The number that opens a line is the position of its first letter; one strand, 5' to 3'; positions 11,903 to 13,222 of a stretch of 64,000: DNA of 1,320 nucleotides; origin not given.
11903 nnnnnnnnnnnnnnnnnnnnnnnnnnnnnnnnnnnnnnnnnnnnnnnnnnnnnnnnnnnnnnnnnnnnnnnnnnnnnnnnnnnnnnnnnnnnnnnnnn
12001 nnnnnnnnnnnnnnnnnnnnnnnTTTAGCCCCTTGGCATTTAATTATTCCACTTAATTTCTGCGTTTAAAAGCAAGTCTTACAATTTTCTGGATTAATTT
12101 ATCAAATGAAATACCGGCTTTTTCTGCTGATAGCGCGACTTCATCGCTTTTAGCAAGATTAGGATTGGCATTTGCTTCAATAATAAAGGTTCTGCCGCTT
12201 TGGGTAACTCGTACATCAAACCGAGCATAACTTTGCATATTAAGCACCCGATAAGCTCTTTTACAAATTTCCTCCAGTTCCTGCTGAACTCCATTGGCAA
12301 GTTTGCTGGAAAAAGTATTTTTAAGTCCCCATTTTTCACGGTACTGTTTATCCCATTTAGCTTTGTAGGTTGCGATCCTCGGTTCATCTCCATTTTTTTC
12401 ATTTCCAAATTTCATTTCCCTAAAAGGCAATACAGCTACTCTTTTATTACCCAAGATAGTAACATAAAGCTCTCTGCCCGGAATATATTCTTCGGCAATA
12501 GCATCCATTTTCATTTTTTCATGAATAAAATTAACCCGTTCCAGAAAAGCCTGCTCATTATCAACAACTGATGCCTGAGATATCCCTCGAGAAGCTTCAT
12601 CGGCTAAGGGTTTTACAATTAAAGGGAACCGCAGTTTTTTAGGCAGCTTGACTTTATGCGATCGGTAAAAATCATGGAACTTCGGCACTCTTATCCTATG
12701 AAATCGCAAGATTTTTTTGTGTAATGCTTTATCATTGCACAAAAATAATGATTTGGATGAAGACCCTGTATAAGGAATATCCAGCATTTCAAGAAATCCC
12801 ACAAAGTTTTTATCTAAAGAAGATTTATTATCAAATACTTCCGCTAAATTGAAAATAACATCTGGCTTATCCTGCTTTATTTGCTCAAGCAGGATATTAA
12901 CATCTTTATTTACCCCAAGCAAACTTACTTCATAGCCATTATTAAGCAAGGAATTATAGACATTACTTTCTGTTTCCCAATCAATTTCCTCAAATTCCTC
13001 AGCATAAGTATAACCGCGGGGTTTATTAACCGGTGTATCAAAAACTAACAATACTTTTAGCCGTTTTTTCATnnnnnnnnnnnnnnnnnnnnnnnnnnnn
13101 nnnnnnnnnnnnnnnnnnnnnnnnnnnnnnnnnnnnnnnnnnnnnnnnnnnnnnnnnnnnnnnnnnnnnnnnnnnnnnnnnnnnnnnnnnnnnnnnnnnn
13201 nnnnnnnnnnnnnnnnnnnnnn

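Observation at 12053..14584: Pilin, HExxH zincin-like protein and ATP-grasp ligase as a three-gene unit: a candidate post-translational modification module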

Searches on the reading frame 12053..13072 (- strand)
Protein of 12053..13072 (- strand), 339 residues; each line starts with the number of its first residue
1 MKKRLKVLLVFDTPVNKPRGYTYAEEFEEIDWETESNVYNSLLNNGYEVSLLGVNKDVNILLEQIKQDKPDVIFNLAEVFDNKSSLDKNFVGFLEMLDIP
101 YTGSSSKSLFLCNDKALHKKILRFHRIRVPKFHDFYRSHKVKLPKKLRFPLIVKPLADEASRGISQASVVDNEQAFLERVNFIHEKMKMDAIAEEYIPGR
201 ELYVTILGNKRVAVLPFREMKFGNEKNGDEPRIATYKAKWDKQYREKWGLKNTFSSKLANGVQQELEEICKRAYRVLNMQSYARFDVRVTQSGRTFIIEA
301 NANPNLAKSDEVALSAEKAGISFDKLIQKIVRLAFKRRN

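Call 3: search_protein_families(library=pfam, proteins=[window:12053-13072:-], max_evalue=0.01)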
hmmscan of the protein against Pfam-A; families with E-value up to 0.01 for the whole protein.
window:12053-13072:- (339 aa): 4 families
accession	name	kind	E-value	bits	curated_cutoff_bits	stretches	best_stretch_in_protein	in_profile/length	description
PF07478.18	Dala_Dala_lig_C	-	1.4e-24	87.2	24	1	138-331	26-203/204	D-ala D-ala ligase C-terminus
PF02655.19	ATP-grasp_3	-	1.3e-06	29.1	23.2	1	112-302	1-155/160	ATP-grasp domain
PF13535.11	ATP-grasp_4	-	2e-06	28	27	0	148-206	2-70/160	ATP-grasp domain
PF14398.11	ATPgrasp_YheCD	-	0.0024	17.6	26.8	1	246-314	166-237/255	YheC/D like ATP-grasp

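Call 4: search_protein_families(library=ncbifam, proteins=[window:12053-13072:-], max_evalue=0.01)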
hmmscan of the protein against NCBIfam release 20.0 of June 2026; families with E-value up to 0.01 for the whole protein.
window:12053-13072:- (339 aa): 41 families (the best 25 are shown)
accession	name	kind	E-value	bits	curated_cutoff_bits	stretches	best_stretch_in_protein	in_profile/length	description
NF002378.0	PRK01372.1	subfamily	3.8e-40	137.5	243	1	30-336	22-303/305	D-alanine--D-alanine ligase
TIGR01205.1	D_ala_D_alaTIGR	subfamily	6.8e-32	110.7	245.65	1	29-334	14-317/318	D-alanine--D-alanine ligase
NF011169.0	PRK14571.1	equivalog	2.7e-28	99.2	404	1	29-337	15-298/300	D-alanyl-alanine synthetase A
NF002525.0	PRK01966.1-1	equivalog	2.9e-24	85.7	457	1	85-338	111-354/364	D-alanine--D-alanine ligase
NF002528.0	PRK01966.1-4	subfamily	9.4e-24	83.9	262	1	91-338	118-362/366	D-alanine--D-alanine ligase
NF000091.3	D_ala_D_ser_VanG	exception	3.5e-23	82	495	1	24-334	50-343/344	D-alanine--D-serine ligase VanG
NF000206.1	D_ala_D_lac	equivalog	8.7e-21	74.3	550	1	30-336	57-342/342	D-alanine--(R)-lactate ligase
NF011167.0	PRK14569.1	equivalog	1.6e-20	73.6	410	1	29-333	18-294/296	D-alanyl-alanine synthetase A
NF002526.0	PRK01966.1-2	equivalog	2.2e-19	69.6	449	1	56-338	79-351/362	D-alanine--D-alanine ligase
NF002529.0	PRK01966.1-5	equivalog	2.9e-18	65.9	472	1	85-334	98-336/348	D-alanine--D-alanine ligase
NF012215.1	D_ala_D_lac_VanD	exception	6.7e-17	61.8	700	1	70-337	91-343/343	D-alanine--(R)-lactate ligase VanD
NF000207.3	D_ala_D_ser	equivalog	1.4e-16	60.6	520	1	61-334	81-339/342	D-alanine--D-serine ligase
NF000372.1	D_ala_D_lac_VanI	exception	5.9e-16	58.7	700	1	62-335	81-341/341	D-alanine--(R)-lactate ligase VanI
NF012217.1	D_ala_D_lac_VanA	exception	3.1e-15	56.2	775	1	30-336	57-342/343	D-alanine--(R)-lactate ligase VanA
NF000092.1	D_ala_D_lac_Ao2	exception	3.5e-15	55.9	700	1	78-334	96-340/348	D-alanine--(R)-lactate ligase VanA-Ao2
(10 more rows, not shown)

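Call 16: search_solved_structures(query=window:12053-13072:-, max_evalue=0.001)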
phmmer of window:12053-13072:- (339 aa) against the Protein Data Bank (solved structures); distinct sequences matched with E-value up to 0.001: 35.
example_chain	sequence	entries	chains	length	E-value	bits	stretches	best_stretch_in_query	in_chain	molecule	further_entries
3r23_A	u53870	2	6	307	2.3e-22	82.9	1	36-336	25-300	D-alanine--D-alanine ligase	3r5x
8evy_B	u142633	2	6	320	1.8e-15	60.3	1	29-331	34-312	D-alanine--D-alanine ligase B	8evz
4zqi_A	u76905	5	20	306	2e-15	60.1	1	64-334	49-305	D-alanine--D-alanine ligase | D-alanine-D-alanine ligase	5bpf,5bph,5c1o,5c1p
3v4z_A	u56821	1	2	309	2.1e-15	60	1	64-334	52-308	D-alanine--D-alanine ligase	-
7u56_A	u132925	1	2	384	8.3e-15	58.1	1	86-337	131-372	D-alanine--D-alanine ligase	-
5d8d_A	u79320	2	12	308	1.1e-14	57.7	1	81-331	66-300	D-alanine--D-alanine ligase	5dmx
8evx_A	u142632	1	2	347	4.1e-14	55.8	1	92-337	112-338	D-alanine--D-alanine ligase A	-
8evv_A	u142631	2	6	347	4.1e-14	55.8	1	92-337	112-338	D-alanine--D-alanine ligase A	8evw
3r5f_A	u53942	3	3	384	4.5e-14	55.7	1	85-338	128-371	D-alanine--D-alanine ligase 1 | D-alanine--D-alanine ligase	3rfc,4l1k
3e5n_A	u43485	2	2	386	4.6e-14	55.6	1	85-338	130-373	D-alanine-D-alanine ligase A | D-alanine--D-alanine ligase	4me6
3i12_A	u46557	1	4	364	4.7e-14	55.6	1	85-338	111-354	D-alanine-D-alanine ligase A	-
1iov_A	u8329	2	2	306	4.7e-14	55.6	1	84-334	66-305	D-ALA:D-ALA LIGASE | D-ALANINE--D-ALANINE LIGASE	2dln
3q1k_A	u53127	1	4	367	4.8e-14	55.6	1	84-338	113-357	D-alanine--D-alanine ligase A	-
3se7_A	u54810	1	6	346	5.1e-14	55.5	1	76-336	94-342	VanA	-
1iow_A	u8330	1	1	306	5.2e-14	55.5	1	85-334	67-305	D-ALA:D-ALA LIGASE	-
3vot_A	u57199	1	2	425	8.6e-05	25.2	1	106-212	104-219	L-amino acid ligase, BL00235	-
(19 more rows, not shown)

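Call 45: search_protein_families(library=padloc, proteins=[window:12053-13072:-], max_evalue=0.01)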
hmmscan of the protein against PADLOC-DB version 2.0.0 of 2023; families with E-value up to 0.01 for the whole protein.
window:12053-13072:- (339 aa): 0 families

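Call 59: find_homologous_proteins(query=window:12053-13072:-, max_evalue=1e-20)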
Query window:12053-13072:- (339 aa): 4290 proteins with E <= 1e-20 among 6195 candidates; the best 120 are listed.
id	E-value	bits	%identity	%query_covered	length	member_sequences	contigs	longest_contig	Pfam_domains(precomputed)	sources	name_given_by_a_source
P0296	1.9e-221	752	100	100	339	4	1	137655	PF13535.12,PF02655.20,PF07478.19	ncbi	ncbi:MAG: ATP-grasp domain-containing protein [Candidatus Omnitrophota bacterium]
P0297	1.6e-199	680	89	100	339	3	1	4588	PF13535.12,PF02655.20,PF07478.19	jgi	-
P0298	2.4e-197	673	88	100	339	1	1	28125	PF13535.12,PF02655.20,PF07478.19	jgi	jgi:D-alanine-D-alanine ligase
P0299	2.4e-197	673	87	100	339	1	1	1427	PF02655.20,PF07478.19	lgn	-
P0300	1.6e-192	657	86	100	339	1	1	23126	PF02655.20,PF07478.19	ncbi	-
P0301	4.8e-192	655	85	100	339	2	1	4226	PF13535.12,PF02655.20,PF07478.19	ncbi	-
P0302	1.1e-191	654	86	100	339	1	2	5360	PF02655.20,PF07478.19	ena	-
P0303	1.9e-181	620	80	100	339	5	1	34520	PF02655.20,PF07478.19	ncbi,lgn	ncbi:MAG: ATP-grasp domain-containing protein [Candidatus Omnitrophota bacterium]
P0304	3.4e-181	620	79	100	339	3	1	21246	PF02655.20,PF07478.19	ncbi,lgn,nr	ncbi:MAG: ATP-grasp domain-containing protein [Candidatus Omnitrophica bacterium]|nr:ATP-grasp domai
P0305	3.4e-181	620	80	100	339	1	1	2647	PF02655.20,PF07478.19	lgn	-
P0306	3.5e-180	616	80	100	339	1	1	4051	PF02655.20,PF07478.19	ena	-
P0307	9.8e-179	612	78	100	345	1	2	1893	PF13535.12,PF02655.20,PF07478.19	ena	-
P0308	1.0e-175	602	76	100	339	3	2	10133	PF02655.20,PF07478.19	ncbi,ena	-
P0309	4.0e-169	580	73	100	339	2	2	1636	PF13535.12,PF02655.20,PF07478.19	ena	-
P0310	7.8e-167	572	75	100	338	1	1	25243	PF02655.20,PF07478.19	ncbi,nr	ncbi:MAG: ATP-grasp domain-containing protein [Candidatus Omnitrophica bacterium]|nr:ATP-grasp domai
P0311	9.4e-166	569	71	100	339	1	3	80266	PF02655.20,PF07478.19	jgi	-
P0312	2.1e-161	555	71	100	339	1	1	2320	PF02655.20,PF07478.19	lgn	-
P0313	2.1e-159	548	69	100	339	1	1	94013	PF02655.20,PF07478.19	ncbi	ncbi:MAG: ATP-grasp domain-containing protein [Candidatus Omnitrophota bacterium]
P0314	1.9e-156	538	68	99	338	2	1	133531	PF02655.20,PF07478.19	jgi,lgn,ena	-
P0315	9.1e-155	533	68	99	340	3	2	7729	PF02655.20,PF07478.19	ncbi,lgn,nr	ncbi:MAG: ATP-grasp domain-containing protein [Candidatus Omnitrophica bacterium]|nr:ATP-grasp domai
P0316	2.5e-151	521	67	100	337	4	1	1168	PF07478.19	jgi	-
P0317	3.2e-151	521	66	99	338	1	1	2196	PF13535.12,PF02655.20,PF07478.19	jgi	-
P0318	4.4e-149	514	65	100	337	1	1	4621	PF07478.19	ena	-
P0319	1.0e-148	513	67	99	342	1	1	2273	PF13535.12,PF02655.20,PF07478.19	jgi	-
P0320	6.0e-147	507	66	99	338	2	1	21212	PF02655.20,PF07478.19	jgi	jgi:D-alanine-D-alanine ligase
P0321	8.4e-146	503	66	96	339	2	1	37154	PF07478.19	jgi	-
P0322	2.5e-145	502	65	99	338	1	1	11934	PF13535.12,PF02655.20,PF07478.19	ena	-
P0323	2.8e-145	502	64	100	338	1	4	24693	PF13535.12,PF02655.20,PF07478.19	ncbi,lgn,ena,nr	ncbi:MAG: ATP-grasp domain-containing protein [Candidatus Omnitrophica bacterium]|nr:ATP-grasp domai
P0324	4.9e-145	501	65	99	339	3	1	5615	PF07478.19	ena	-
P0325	5.9e-145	501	65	98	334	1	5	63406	PF02655.20,PF07478.19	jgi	-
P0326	2.6e-144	498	64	100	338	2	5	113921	PF02655.20,PF07478.19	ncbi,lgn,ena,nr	ncbi:MAG: ATP-grasp domain-containing protein [Candidatus Aureabacteria bacterium]|nr:ATP-grasp doma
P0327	3.5e-144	498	65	99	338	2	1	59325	PF13535.12,PF02655.20,PF07478.19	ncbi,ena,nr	ncbi:MAG: ATP-grasp domain-containing protein [Omnitrophica bacterium]|nr:ATP-grasp domain-containin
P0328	3.6e-144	498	66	99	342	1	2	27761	PF13535.12,PF07478.19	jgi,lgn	-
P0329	4.0e-144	498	65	99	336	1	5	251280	PF13535.12,PF02655.20,PF07478.19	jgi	-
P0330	4.1e-144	498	65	100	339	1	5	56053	PF02655.20,PF07478.19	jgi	-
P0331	4.6e-144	498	65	99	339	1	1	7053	PF07478.19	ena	-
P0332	6.2e-144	497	63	99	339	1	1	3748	PF13535.12,PF02655.20,PF07478.19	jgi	jgi:D-alanine-D-alanine ligase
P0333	8.2e-144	497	64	99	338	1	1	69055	PF13535.12,PF02655.20,PF07478.19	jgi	-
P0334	1.1e-143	496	64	99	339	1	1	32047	PF07478.19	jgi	-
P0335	1.6e-143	496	64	99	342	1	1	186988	PF07478.19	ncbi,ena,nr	ncbi:MAG: ATP-grasp domain-containing protein [Candidatus Aceula meridiana]|nr:ATP-grasp domain-cont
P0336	1.7e-143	496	64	99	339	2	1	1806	PF13535.12,PF02655.20,PF07478.19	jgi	-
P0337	1.7e-143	496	65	99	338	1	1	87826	PF07478.19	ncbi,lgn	ncbi:MAG: hypothetical protein ABII88_09165 [Candidatus Omnitrophota bacterium]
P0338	2.0e-143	496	65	99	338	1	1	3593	PF13535.12,PF02655.20,PF07478.19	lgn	-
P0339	2.3e-143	495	64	100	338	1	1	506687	PF13535.12,PF02655.20,PF07478.19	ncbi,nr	ncbi:MAG: ATP-grasp domain-containing protein [PVC group bacterium]|nr:ATP-grasp domain-containing p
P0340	2.4e-143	495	65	99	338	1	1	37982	PF13535.12,PF02655.20,PF07478.19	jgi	-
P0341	2.5e-143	495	64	99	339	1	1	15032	PF13535.12,PF02655.20,PF07478.19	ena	-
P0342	2.5e-143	495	64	99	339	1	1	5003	PF13535.12,PF02655.20,PF07478.19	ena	-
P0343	3.4e-143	495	63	100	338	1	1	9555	PF13535.12,PF02655.20,PF07478.19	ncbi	ncbi:MAG: ATP-grasp domain-containing protein [Candidatus Omnitrophota bacterium]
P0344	6.0e-143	494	64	100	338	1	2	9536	PF02655.20,PF07478.19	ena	-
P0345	1.0e-142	493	66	99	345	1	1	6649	PF13535.12,PF02655.20,PF07478.19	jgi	jgi:D-alanine-D-alanine ligase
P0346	1.4e-142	493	64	99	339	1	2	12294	PF13535.12,PF02655.20,PF07478.19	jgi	-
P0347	1.4e-142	493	64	99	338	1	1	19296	PF13535.12,PF02655.20,PF07478.19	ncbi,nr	ncbi:MAG: ATP-grasp domain-containing protein [Candidatus Omnitrophica bacterium]|nr:ATP-grasp domai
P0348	2.8e-142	492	65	99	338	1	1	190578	PF13535.12,PF02655.20,PF07478.19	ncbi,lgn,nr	ncbi:MAG: ATP-grasp domain-containing protein [Candidatus Omnitrophica bacterium]|nr:ATP-grasp domai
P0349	5.1e-142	491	64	99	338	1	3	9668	PF13535.12,PF02655.20,PF07478.19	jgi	-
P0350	6.5e-142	491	64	99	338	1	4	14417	PF13535.12,PF02655.20,PF07478.19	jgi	-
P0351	6.9e-142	490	63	100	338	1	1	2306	PF13535.12,PF02655.20,PF07478.19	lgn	-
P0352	7.9e-142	490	62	99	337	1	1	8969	PF02655.20,PF07478.19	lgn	-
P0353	8.7e-142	490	63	99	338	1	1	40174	PF02655.20,PF07478.19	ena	-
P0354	9.9e-142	490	65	99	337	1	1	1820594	PF02655.20,PF07478.19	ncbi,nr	ncbi:MAG: ATP-grasp domain-containing protein [Candidatus Omnitrophota bacterium]|nr:MAG: ATP-grasp 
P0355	1.2e-141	490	63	99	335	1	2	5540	PF13535.12,PF02655.20,PF07478.19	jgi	-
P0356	1.5e-141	489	63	100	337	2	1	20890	PF13535.12,PF02655.20,PF07478.19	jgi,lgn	jgi:D-alanine-D-alanine ligase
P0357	1.5e-141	489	63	100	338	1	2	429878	PF02655.20,PF07478.19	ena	-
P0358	1.7e-141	489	64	99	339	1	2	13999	PF02655.20,PF07478.19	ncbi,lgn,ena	-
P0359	2.0e-141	489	61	99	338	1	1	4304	PF02655.20,PF07478.19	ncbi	-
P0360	2.2e-141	489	65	99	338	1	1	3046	PF02655.20,PF07478.19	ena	-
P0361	4.4e-141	488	63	99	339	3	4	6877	PF13535.12,PF02655.20,PF07478.19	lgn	-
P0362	4.4e-141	488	61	99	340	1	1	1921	PF13535.12,PF02655.20,PF07478.19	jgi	-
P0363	4.8e-141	488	63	99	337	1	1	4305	PF13535.12,PF02655.20,PF07478.19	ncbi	-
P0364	5.1e-141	488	62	99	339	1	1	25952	PF02655.20,PF07478.19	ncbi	-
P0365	1.2e-140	486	64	99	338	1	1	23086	PF13535.12,PF02655.20,PF07478.19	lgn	-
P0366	1.4e-140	486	65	100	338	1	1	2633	PF13535.12,PF02655.20,PF07478.19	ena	-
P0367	1.5e-140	486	64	99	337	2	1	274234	PF13535.12,PF02655.20,PF07478.19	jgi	jgi:D-alanine-D-alanine ligase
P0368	1.9e-140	486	64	99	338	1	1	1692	PF13535.12,PF08443.17,PF02655.20,PF07478.19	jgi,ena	-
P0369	2.1e-140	486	63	99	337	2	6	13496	PF13535.12,PF02655.20,PF07478.19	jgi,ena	-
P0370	2.5e-140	485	62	100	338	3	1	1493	PF14397.12,PF02655.20,PF07478.19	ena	-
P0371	3.1e-140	485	63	99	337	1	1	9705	PF13535.12,PF02655.20,PF07478.19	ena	-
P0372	3.8e-140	485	63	99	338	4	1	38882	PF13535.12,PF02655.20,PF07478.19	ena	-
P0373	4.3e-140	485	64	99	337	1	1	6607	PF13535.12,PF02655.20,PF07478.19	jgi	-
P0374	4.4e-140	485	64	99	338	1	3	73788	PF13535.12,PF02655.20,PF07478.19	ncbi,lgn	-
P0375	5.3e-140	484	63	99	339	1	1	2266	PF13535.12,PF02655.20,PF07478.19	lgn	-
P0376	5.8e-140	484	62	99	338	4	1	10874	PF13535.12,PF14397.12,PF02655.20,PF07478.19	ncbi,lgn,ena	ncbi:MAG: ATP-grasp domain-containing protein [Candidatus Omnitrophota bacterium]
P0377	6.6e-140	484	63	96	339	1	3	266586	PF13535.12,PF02655.20,PF07478.19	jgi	-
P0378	6.8e-140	484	62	99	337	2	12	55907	PF13535.12,PF02655.20,PF07478.19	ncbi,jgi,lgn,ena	-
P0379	7.3e-140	484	63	98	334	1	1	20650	PF02655.20,PF07478.19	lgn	-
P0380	7.9e-140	484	64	99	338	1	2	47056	PF13535.12,PF02655.20,PF07478.19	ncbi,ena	-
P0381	9.7e-140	483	63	99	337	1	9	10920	PF13535.12,PF02655.20,PF07478.19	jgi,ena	-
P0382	1.0e-139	483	63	99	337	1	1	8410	PF13535.12,PF02655.20,PF07478.19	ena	-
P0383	1.2e-139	483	63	99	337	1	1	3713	PF13535.12,PF02655.20,PF07478.19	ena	-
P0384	1.2e-139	483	63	99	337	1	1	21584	PF13535.12,PF02655.20,PF07478.19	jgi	-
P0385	2.0e-139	482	63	99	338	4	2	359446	PF14397.12,PF02655.20,PF07478.19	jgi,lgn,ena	-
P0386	2.3e-139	482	63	99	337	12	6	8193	PF13535.12,PF02655.20,PF07478.19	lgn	-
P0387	2.3e-139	482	62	100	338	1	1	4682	PF13535.12,PF02655.20,PF07478.19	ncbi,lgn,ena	-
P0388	2.4e-139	482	63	99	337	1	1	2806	PF13535.12,PF02655.20,PF07478.19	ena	-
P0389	2.7e-139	482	63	99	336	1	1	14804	PF02655.20,PF07478.19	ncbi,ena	-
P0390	3.3e-139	482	62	99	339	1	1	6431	PF02655.20,PF07478.19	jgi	jgi:D-alanine-D-alanine ligase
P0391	3.7e-139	482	61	99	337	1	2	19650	PF13535.12,PF02655.20,PF07478.19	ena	-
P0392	3.9e-139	481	62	99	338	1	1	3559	PF02655.20,PF07478.19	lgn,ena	-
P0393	4.8e-139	481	62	99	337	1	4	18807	PF13535.12,PF02655.20,PF07478.19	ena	-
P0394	5.3e-139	481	62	100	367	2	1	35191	PF13535.12,PF02655.20,PF07478.19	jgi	-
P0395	1.1e-138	480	62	99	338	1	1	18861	PF13535.12,PF02655.20,PF07478.19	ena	-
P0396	1.2e-138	480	62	99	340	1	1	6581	PF13535.12,PF07478.19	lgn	-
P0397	1.2e-138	480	62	99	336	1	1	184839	PF02655.20,PF07478.19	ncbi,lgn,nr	ncbi:MAG: ATP-grasp domain-containing protein [Candidatus Omnitrophica bacterium]|nr:ATP-grasp domai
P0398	1.4e-138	480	61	99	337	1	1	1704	PF02655.20,PF07478.19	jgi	-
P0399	1.4e-138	480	64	99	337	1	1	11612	PF02655.20,PF07478.19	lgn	-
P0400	1.5e-138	479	62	99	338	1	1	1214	PF02655.20,PF07478.19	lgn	-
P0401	1.7e-138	479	62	99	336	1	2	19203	PF13535.12,PF02655.20,PF07478.19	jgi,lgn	-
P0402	1.9e-138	479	62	99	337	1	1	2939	PF13535.12,PF02655.20,PF07478.19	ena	-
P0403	2.4e-138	479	62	99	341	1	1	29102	PF13535.12,PF02655.20,PF07478.19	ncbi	-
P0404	2.7e-138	479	63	99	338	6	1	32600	PF02655.20,PF07478.19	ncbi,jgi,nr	ncbi:MAG: hypothetical protein DRP81_00480 [Candidatus Omnitrophota bacterium]|nr:MAG: hypothetical 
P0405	2.9e-138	479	64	98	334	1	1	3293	PF13535.12,PF02655.20,PF07478.19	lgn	-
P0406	3.7e-138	478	63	99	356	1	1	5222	PF13535.12,PF02655.20,PF07478.19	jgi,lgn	-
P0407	4.9e-138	478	62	99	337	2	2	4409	PF13535.12,PF02655.20,PF07478.19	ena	-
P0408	5.2e-138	478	62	99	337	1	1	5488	PF13535.12,PF02655.20,PF07478.19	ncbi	-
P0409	5.9e-138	478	63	99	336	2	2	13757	PF13535.12,PF02655.20,PF07478.19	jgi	jgi:D-alanine-D-alanine ligase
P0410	6.7e-138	477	61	99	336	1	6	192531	PF13535.12,PF02655.20,PF07478.19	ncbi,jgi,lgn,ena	-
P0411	7.2e-138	477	63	99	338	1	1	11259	PF02655.20,PF07478.19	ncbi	ncbi:ATP-grasp domain-containing protein [Candidatus Omnitrophota bacterium]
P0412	8.7e-138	477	63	99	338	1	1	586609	PF02655.20,PF07478.19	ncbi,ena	-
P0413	9.8e-138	477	63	100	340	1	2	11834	PF13535.12,PF14397.12,PF08443.17,PF02655.20,PF07478.19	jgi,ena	-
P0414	1.1e-137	477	63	96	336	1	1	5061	PF13535.12,PF02655.20,PF07478.19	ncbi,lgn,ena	-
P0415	1.2e-137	477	62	99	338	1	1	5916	PF13535.12,PF02655.20,PF07478.19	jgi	jgi:D-alanine-D-alanine ligase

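Call 69: predict_structure(alignment_id=A2)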
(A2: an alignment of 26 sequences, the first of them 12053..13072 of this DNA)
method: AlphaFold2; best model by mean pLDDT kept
length: 339 residues; sequences in the alignment: 26
mean_pLDDT: 78.5   pTM: 0.81
mean pLDDT of the five models: 78.5, 59.3, 53.0, 49.8, 48.7
residues with pLDDT >= 90: 103; 70-90: 148; 50-70: 45; < 50: 43
segments of 3 or more residues with pLDDT < 50: 24-26, 79-86, 159-165, 223-241
pLDDT, mean of each block of 10 residues (from residue 1): 83 68 50 83 95 80 90 79 52 89 88 89 95 90 85 74 52 87 86 84 86 83 42 44 52 58 88 92 88 87 83 88 96 82
secondary structure, 60 per line:
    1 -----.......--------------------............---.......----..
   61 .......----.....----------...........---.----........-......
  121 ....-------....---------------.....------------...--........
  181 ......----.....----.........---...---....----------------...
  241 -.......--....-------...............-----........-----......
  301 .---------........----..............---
elements in order: E6-12 H33-44 E48-54 H59-67 E72-76 H87-97 H106-113 H115-124 E132-135 E151-155 E168-170 H173-186 E191-195 E200-208 E212-214 E218-221 H242-248 E251-254 H262-276 E282-289 E295-301 H311-318 H323-336
